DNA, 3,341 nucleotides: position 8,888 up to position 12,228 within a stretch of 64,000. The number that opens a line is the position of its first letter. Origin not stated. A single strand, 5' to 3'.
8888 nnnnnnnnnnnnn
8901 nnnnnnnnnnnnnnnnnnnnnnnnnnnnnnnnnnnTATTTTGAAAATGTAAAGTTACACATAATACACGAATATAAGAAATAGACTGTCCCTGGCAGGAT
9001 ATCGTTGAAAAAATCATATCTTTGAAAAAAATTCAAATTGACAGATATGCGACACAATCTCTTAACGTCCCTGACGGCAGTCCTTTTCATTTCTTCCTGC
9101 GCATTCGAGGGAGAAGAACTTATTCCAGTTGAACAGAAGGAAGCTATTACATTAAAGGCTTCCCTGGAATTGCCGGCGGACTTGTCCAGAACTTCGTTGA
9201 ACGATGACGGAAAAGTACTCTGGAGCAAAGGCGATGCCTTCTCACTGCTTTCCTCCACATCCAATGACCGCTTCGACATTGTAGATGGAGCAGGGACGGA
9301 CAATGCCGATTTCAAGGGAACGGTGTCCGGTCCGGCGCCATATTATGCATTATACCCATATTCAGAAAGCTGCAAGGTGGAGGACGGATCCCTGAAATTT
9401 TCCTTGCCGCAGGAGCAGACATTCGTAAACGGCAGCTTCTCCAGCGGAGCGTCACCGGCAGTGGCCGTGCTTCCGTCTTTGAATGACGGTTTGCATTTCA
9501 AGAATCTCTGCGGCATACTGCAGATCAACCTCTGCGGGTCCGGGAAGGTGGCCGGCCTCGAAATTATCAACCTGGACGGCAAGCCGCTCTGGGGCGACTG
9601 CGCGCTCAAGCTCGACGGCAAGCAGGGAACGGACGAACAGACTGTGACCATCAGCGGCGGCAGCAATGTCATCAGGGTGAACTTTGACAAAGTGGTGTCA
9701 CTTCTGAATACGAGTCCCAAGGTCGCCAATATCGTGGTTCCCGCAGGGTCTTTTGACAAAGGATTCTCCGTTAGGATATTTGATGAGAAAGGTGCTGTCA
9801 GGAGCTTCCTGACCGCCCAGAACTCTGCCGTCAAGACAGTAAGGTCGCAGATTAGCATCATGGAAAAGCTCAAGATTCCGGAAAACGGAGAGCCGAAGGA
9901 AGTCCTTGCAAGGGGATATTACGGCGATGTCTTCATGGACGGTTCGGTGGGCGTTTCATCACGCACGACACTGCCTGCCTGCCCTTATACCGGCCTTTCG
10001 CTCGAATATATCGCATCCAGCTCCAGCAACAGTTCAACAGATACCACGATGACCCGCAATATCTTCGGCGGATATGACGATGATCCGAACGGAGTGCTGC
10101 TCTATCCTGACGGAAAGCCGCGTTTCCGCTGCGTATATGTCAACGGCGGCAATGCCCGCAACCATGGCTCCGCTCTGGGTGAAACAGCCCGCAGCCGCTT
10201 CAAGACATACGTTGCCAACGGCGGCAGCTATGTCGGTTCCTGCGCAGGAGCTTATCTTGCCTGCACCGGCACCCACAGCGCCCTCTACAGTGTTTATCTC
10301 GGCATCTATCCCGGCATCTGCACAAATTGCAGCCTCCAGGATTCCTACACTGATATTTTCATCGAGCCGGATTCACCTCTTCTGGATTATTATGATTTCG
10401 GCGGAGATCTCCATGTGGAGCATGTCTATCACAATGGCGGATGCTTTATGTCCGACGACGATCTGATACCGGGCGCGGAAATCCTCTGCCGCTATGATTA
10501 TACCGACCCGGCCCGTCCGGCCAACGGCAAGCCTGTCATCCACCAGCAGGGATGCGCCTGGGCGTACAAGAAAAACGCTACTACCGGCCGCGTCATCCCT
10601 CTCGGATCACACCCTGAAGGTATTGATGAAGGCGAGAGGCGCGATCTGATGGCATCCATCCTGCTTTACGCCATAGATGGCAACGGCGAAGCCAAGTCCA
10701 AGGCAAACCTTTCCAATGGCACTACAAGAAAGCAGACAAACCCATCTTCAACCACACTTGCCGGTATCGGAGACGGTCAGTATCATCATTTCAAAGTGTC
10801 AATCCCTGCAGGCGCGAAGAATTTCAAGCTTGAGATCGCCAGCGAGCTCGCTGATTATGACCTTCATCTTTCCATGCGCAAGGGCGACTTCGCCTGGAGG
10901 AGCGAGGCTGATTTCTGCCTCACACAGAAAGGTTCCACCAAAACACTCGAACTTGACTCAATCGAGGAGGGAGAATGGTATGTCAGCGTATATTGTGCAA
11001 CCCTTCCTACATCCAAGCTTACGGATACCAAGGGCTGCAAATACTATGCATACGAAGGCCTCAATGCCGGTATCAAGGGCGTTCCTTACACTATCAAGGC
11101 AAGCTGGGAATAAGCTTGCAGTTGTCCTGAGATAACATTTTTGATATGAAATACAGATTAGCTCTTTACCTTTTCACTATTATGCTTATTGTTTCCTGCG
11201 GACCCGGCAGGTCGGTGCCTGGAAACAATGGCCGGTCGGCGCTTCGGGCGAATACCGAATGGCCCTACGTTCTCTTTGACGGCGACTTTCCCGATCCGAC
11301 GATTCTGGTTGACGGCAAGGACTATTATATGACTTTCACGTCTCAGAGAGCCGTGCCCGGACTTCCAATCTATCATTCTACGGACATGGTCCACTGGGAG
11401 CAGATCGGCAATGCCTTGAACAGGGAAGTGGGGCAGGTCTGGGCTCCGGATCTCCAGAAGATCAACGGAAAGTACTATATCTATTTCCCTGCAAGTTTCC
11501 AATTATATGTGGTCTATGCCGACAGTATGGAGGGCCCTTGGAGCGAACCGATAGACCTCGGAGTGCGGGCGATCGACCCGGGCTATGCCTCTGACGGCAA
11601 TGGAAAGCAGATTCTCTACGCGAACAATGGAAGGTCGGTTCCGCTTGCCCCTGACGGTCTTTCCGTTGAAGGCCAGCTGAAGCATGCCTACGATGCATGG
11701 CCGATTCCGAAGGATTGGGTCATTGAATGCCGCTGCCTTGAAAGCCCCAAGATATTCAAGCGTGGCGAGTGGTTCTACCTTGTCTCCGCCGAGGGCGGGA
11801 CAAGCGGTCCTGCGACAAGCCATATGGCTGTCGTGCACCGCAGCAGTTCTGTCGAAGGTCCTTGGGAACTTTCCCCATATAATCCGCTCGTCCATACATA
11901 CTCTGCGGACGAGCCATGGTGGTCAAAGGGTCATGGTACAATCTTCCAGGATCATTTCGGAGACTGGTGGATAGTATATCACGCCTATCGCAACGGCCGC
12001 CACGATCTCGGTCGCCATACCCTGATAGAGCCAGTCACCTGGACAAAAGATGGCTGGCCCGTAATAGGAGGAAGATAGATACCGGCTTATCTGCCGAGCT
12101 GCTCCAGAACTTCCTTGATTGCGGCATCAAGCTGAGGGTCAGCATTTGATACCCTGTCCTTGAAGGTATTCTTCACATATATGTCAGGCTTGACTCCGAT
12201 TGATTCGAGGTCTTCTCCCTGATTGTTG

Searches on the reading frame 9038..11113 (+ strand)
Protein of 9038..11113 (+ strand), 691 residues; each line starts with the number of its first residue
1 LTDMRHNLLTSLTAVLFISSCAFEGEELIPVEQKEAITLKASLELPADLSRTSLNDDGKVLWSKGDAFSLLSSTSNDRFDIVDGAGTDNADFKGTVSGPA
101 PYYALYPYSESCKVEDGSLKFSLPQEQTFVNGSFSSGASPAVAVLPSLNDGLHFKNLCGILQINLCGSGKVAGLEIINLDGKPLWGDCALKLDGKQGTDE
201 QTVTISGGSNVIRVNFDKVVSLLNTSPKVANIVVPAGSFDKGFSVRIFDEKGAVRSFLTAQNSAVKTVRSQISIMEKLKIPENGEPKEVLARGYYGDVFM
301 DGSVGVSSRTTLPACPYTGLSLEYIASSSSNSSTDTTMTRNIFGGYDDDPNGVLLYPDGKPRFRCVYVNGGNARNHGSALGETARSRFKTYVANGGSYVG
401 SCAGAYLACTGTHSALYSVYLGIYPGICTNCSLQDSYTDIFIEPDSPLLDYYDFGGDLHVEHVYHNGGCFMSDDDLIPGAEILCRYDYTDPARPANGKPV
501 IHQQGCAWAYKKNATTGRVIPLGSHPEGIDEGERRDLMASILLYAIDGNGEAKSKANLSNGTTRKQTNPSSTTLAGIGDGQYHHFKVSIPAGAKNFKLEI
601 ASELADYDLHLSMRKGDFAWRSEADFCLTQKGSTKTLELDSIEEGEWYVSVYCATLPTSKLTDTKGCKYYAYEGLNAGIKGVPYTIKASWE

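Call 46: search_protein_families(library=pfam, proteins=[window:9038-11113:+])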
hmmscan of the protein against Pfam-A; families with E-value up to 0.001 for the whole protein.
window:9038-11113:+ (691 aa): 2 families
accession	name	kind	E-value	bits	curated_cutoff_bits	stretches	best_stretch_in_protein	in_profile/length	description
PF09825.15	BPL_N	-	2.7e-11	43.4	24.2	1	368-527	55-220/283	Biotin-protein ligase, N terminal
PF04151.21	PPC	-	4.2e-05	24.8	25.9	0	582-652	2-69/70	Bacterial pre-peptidase C-terminal domain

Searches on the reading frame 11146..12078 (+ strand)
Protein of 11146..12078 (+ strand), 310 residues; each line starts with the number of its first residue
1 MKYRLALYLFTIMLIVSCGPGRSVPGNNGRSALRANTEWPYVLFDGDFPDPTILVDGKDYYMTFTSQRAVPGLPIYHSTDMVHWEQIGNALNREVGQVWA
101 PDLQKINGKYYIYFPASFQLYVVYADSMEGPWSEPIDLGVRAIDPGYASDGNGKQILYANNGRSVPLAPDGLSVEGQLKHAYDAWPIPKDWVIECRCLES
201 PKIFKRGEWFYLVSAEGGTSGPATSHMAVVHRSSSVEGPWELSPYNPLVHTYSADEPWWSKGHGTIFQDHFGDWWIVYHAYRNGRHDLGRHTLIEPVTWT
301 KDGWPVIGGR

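Call 46: search_protein_families(library=pfam, proteins=[window:11146-12078:+])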
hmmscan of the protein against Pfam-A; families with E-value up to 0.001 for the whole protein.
window:11146-12078:+ (310 aa): 2 families
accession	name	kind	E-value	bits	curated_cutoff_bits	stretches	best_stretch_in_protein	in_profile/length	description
PF04616.20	Glyco_hydro_43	-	1.3e-79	268.1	32.2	1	45-305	7-288/288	Glycosyl hydrolases family 43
PF00251.26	Glyco_hydro_32N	-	6.4e-05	23.1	22.1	1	47-110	130-198/307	Glycosyl hydrolases family 32 N-terminal domain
